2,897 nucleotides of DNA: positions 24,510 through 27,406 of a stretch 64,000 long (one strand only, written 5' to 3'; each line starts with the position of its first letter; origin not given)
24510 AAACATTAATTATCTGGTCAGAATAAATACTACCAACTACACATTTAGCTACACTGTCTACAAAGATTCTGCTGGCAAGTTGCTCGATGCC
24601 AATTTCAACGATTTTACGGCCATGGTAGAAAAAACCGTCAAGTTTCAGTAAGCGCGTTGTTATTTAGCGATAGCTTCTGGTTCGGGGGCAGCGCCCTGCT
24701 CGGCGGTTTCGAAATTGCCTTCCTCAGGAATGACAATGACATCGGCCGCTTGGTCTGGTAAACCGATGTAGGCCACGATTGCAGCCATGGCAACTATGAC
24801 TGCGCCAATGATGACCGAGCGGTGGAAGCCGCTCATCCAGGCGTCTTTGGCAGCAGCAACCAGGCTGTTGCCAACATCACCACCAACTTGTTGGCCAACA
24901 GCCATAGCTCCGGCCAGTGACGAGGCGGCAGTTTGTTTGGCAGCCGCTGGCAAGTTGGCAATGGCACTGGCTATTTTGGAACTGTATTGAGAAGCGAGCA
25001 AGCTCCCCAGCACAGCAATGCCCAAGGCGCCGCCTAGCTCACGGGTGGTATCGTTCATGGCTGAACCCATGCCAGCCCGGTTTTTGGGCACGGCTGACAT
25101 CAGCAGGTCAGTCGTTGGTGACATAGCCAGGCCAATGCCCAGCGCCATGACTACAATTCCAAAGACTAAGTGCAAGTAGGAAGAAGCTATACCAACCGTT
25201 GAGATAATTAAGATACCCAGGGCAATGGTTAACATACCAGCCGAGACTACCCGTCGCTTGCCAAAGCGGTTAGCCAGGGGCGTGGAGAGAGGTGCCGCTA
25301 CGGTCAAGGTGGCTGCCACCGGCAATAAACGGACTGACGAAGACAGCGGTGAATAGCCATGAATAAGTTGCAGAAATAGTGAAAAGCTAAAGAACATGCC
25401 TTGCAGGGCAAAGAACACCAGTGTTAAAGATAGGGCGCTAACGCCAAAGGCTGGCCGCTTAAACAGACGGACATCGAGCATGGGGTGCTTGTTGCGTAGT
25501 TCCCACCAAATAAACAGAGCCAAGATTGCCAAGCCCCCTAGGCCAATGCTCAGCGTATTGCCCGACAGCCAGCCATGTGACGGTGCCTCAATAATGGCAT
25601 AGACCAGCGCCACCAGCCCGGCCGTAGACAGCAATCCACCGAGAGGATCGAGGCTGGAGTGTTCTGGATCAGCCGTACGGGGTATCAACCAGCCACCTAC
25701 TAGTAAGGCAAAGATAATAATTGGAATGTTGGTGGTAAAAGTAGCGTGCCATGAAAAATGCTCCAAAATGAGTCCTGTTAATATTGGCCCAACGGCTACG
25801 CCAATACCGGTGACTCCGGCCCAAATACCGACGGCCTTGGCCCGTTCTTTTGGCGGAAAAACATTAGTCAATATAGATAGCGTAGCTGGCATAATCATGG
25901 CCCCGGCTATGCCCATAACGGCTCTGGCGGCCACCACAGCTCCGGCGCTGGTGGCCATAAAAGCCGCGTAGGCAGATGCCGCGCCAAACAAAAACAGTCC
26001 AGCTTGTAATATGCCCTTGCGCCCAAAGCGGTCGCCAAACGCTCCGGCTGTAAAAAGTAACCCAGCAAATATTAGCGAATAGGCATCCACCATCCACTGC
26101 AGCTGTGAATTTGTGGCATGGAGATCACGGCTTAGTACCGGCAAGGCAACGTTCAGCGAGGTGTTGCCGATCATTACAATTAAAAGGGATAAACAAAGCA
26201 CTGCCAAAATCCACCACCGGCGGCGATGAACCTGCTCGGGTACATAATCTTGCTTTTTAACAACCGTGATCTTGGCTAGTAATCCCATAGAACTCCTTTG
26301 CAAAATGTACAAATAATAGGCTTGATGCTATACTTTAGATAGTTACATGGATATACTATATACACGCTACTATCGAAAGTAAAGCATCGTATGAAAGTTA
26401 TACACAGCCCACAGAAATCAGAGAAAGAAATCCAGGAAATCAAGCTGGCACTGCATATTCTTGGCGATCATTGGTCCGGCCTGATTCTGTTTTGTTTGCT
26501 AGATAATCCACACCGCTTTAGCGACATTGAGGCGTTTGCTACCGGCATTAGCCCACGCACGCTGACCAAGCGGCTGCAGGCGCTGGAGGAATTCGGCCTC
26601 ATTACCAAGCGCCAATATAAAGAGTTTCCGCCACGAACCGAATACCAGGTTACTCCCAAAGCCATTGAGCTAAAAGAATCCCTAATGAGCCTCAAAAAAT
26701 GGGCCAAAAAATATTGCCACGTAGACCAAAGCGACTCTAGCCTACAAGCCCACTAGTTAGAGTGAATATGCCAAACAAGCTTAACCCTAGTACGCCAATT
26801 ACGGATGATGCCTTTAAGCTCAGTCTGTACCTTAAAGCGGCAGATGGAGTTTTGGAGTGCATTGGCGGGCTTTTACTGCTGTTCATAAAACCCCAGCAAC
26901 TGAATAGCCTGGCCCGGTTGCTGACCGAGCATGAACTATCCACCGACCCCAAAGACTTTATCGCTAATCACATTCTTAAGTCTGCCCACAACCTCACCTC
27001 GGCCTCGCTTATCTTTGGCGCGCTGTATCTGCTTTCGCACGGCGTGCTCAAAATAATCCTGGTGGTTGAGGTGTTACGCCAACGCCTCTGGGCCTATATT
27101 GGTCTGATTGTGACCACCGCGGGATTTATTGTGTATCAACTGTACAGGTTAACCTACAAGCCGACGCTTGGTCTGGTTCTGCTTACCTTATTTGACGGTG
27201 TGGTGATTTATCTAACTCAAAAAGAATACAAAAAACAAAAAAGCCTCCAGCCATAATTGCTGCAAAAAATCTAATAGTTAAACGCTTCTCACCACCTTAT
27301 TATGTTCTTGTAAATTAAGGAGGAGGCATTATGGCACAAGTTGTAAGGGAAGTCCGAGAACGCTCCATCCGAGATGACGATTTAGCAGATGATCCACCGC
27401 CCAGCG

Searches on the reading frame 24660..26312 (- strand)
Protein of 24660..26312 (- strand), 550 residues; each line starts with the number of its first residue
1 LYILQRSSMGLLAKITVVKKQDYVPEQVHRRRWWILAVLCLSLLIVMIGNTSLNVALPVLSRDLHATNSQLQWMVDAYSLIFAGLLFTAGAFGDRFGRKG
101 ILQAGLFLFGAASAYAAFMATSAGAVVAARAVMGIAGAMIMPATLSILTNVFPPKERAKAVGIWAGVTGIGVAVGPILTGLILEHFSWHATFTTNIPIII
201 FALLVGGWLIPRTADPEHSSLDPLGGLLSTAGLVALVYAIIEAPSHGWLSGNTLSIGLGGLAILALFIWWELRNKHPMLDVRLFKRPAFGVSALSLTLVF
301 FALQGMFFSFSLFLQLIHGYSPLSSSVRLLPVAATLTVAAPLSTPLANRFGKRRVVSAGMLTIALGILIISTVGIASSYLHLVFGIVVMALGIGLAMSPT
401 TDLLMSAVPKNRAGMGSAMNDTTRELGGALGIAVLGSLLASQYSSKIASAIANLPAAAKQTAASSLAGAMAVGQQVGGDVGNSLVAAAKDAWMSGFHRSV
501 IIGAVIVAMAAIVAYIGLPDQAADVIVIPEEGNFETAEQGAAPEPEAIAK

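Call 74: search_protein_families(library=pfam, proteins=[window:24660-26312:-], max_evalue=0.000001)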
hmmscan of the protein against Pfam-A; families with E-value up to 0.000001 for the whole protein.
window:24660-26312:- (550 aa): 1 family
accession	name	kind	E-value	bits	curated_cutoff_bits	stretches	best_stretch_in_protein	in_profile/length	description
PF07690.21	MFS_1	-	4.2e-56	190.8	33.4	1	39-431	1-346/347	Major Facilitator Superfamily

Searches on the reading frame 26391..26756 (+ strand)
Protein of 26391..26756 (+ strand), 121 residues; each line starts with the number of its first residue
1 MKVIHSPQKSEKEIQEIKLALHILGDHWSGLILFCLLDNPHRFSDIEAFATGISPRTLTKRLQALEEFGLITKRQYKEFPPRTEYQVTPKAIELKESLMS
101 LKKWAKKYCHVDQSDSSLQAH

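Call 74: search_protein_families(library=pfam, proteins=[window:26391-26756:+], max_evalue=0.000001)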
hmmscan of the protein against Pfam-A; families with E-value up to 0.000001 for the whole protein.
window:26391-26756:+ (121 aa): 1 family
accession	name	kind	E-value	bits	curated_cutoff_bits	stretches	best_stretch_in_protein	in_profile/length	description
PF01638.23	HxlR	-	4.9e-23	81.2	20.8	1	23-111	1-89/91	HxlR-like helix-turn-helix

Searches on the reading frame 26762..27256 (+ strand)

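Call 74: search_protein_families(library=pfam, proteins=[window:26762-27256:+], max_evalue=0.000001)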
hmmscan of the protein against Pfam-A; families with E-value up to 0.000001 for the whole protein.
window:26762-27256:+ (164 aa): 1 family
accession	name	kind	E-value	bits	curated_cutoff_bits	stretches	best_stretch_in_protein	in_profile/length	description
PF09900.14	DUF2127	-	8.6e-29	101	24.3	1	18-153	2-137/140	Predicted membrane protein (DUF2127)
